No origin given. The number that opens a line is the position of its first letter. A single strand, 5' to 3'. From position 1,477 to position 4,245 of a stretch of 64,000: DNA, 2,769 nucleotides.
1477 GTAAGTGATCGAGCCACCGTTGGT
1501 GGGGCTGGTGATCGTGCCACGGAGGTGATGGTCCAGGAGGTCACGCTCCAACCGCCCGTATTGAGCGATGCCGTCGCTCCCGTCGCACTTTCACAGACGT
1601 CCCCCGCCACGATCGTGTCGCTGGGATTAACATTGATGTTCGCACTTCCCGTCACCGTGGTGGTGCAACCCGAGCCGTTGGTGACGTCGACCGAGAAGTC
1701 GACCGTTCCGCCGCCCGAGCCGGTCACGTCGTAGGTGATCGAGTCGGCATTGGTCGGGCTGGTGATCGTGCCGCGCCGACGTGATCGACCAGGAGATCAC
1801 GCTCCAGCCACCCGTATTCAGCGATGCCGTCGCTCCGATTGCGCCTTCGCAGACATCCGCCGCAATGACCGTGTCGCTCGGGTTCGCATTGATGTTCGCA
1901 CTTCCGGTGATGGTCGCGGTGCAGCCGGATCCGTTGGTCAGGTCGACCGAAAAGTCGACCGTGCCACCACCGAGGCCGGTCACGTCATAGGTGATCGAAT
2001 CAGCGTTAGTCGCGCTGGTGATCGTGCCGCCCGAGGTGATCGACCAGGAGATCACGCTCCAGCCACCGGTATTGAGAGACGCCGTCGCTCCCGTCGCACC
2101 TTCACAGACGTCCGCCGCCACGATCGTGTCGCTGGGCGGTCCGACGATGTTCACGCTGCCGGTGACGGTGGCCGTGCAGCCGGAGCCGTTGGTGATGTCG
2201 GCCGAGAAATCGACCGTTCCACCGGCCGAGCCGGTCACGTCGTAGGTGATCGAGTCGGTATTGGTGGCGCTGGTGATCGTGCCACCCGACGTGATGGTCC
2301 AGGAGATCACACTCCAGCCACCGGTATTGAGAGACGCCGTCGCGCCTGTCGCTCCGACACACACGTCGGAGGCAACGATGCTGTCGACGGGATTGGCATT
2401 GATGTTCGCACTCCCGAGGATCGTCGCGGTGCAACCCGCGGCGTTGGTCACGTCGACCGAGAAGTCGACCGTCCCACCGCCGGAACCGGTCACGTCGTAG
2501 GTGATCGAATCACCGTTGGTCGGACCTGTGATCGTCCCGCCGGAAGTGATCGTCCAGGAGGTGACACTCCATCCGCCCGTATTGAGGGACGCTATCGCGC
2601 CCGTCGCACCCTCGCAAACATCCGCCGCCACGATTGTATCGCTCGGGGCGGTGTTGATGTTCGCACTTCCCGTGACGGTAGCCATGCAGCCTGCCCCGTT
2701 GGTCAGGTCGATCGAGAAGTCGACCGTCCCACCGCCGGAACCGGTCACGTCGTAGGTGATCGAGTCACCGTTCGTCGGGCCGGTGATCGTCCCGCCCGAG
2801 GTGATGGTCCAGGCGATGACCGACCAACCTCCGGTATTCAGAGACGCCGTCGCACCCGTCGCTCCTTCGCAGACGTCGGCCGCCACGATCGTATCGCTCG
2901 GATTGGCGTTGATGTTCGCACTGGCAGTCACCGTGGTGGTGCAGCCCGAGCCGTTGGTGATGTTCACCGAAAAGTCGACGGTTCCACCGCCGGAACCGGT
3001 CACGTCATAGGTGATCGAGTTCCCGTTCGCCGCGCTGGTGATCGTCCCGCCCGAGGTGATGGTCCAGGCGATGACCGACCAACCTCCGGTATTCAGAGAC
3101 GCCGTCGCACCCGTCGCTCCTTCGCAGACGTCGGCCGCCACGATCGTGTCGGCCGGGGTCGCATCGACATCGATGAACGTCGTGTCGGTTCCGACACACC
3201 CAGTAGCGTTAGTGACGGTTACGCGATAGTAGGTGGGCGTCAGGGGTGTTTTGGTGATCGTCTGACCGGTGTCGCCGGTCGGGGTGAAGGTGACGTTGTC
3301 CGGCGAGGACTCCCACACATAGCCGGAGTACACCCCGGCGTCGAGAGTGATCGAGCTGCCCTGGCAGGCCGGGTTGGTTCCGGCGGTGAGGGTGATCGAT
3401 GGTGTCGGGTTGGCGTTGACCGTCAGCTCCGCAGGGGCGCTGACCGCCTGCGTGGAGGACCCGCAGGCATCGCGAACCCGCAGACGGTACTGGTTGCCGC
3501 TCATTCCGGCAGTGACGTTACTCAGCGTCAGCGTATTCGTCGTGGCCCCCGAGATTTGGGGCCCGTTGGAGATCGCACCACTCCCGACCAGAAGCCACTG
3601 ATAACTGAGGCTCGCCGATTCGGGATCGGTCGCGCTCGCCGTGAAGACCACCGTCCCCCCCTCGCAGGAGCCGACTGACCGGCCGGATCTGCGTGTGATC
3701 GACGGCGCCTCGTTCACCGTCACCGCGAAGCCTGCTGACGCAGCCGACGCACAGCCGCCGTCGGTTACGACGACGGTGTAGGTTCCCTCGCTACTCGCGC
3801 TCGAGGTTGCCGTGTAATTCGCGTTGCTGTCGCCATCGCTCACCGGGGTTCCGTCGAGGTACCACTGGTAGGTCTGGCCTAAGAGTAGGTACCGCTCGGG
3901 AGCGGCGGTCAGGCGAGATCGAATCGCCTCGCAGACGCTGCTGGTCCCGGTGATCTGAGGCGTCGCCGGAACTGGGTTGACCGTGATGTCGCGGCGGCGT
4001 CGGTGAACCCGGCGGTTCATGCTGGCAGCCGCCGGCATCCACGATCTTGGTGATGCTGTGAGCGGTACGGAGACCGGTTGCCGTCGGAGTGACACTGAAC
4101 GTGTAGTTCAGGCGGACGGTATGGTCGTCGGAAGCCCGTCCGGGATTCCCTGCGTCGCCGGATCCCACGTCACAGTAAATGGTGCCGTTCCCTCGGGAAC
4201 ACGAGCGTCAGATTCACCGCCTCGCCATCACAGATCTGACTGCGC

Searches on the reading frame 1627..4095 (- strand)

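Call 46: search_protein_families(library=pfam, proteins=[window:1627-4095:-], max_evalue=0.0001)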
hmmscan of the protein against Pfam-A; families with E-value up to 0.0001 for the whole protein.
window:1627-4095:- (822 aa): 5 families
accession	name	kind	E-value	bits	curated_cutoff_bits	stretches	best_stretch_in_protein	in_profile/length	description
PF22352.2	K319L-like_PKD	-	2.1e-06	28.1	27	0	148-215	13-76/84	K319L-like, PKD domain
PF19408.5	PKD_6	-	6.6e-06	26.8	25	0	575-642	11-78/82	PKD-like domain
PF13927.12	Ig_3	-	1.1e-05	26.3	30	0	131-201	2-71/78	Immunoglobulin domain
PF06832.18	BiPBP_C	-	1.1e-05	25.7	26.8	0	75-113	45-81/90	Penicillin-Binding Protein C-terminus Family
PF19081.6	Ig_7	-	1.9e-05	25.3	27.3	1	43-128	1-83/84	Ig-like domain CHU_C associated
